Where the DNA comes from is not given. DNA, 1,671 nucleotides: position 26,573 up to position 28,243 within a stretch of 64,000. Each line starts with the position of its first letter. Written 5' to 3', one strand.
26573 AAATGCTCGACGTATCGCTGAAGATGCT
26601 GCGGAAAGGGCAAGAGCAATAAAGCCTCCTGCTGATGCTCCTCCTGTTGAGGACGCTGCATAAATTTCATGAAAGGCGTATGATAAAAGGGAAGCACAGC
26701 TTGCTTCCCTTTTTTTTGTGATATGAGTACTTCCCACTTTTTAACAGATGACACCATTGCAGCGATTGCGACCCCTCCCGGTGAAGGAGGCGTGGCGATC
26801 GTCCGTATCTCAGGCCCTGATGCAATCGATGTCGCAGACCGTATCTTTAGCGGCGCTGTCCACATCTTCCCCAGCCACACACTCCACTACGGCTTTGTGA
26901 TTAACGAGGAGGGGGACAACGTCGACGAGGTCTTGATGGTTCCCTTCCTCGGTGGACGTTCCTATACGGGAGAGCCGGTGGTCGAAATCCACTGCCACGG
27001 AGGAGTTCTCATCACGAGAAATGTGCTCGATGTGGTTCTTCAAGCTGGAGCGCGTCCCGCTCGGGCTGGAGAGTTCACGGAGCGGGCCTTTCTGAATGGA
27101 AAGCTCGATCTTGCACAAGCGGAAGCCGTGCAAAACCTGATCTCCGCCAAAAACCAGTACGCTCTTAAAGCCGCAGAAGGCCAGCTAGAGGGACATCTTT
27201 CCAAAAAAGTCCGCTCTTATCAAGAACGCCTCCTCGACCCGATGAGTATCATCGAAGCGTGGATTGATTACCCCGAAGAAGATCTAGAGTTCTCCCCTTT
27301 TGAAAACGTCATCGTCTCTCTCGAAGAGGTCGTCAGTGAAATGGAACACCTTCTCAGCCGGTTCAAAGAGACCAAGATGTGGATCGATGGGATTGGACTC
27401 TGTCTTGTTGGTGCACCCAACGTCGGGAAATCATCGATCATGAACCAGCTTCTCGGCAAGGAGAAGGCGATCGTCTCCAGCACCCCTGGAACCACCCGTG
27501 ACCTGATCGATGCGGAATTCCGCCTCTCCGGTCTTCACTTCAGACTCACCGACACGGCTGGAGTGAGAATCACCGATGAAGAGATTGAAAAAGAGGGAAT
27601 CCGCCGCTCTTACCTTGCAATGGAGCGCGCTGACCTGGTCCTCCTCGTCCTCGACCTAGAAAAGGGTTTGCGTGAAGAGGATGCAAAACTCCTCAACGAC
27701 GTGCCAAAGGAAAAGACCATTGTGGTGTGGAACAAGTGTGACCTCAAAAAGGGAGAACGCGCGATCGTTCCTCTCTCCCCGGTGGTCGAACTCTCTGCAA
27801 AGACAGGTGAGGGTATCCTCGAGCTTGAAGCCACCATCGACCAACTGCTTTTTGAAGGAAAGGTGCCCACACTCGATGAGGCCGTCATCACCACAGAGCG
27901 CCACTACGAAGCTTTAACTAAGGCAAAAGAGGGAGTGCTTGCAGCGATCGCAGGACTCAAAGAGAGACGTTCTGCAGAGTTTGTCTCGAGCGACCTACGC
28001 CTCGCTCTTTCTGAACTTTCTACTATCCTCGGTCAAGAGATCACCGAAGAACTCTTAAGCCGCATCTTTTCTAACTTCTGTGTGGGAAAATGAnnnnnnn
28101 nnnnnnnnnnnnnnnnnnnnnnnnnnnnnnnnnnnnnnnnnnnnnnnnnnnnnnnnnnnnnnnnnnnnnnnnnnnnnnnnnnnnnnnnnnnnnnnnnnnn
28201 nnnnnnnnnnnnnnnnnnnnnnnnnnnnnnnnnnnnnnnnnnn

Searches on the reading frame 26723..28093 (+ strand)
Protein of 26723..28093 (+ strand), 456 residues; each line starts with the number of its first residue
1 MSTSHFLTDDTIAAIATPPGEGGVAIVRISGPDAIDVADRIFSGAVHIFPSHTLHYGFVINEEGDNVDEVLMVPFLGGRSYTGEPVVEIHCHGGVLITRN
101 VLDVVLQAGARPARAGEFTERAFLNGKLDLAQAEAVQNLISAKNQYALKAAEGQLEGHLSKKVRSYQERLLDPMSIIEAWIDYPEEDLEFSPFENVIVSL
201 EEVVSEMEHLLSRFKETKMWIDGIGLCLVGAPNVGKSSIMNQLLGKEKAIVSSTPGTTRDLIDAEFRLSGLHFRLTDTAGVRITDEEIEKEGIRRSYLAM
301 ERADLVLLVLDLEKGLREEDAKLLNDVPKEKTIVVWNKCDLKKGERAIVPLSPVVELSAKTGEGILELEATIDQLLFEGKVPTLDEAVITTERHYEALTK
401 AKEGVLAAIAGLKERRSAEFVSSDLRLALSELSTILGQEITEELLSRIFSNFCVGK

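Call 33: list_cluster_members(proteins=[P0038, P0039, P0040, P0041, P0042, P0043, P0044, P0045, window:26723-28093:+, window:38099-38704:-])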
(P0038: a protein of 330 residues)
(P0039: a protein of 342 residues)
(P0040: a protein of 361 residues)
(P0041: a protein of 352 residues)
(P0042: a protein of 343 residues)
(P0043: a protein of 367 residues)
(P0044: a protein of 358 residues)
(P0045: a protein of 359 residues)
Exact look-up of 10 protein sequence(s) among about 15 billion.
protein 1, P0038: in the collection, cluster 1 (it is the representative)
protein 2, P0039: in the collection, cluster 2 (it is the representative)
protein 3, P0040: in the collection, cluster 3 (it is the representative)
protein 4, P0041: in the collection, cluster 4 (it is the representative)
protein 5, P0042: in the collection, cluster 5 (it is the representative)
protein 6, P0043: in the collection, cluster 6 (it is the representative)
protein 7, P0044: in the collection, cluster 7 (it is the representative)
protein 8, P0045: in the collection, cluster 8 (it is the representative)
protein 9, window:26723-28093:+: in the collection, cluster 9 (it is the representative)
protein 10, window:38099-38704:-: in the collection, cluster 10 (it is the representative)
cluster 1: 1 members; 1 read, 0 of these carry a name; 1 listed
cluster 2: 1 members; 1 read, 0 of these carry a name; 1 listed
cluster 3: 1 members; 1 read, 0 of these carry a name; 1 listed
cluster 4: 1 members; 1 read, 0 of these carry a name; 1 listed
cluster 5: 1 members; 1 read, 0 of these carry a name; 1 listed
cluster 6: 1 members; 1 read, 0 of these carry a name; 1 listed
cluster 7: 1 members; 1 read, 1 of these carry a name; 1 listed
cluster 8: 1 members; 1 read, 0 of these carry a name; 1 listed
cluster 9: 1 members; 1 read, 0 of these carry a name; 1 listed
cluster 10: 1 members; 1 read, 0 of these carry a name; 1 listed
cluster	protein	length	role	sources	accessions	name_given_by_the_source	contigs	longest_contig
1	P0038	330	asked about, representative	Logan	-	-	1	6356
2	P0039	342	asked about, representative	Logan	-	-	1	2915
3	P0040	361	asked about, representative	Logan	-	-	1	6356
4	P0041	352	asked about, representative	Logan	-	-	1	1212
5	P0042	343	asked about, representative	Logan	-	-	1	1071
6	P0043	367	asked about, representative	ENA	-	-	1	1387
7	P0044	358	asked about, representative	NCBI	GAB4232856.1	MAG: hypothetical protein Tsb0021_11670 [Chlamydiales bacterium]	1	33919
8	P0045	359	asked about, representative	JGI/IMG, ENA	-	-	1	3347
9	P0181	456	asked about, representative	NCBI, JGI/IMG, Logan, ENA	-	-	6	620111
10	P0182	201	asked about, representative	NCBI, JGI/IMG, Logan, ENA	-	-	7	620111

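Call 49: search_protein_families(library=pfam, proteins=[window:26723-28093:+], max_evalue=0.001)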
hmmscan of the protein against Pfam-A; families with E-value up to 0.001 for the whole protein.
window:26723-28093:+ (456 aa): 6 families
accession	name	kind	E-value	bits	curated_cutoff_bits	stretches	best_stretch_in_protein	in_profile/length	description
PF12631.12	MnmE_helical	-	9.6e-54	183.1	40.1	1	130-453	1-211/211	MnmE helical domain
PF10396.14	TrmE_N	-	6.1e-42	143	29.8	1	11-127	1-117/117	GTP-binding protein TrmE N-terminus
PF01926.29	MMR_HSR1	-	2.7e-28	98.8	21.9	1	227-338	3-113/113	50S ribosome-binding GTPase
PF02421.24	FeoB_N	-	1.6e-13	50.9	27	1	226-369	3-153/156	Ferrous iron transport protein B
PF04548.22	AIG1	-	9.8e-06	25.5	27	1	226-327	3-107/212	AIG1 family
PF00350.29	Dynamin_N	-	2.8e-05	24.6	27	0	227-259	2-34/168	Dynamin family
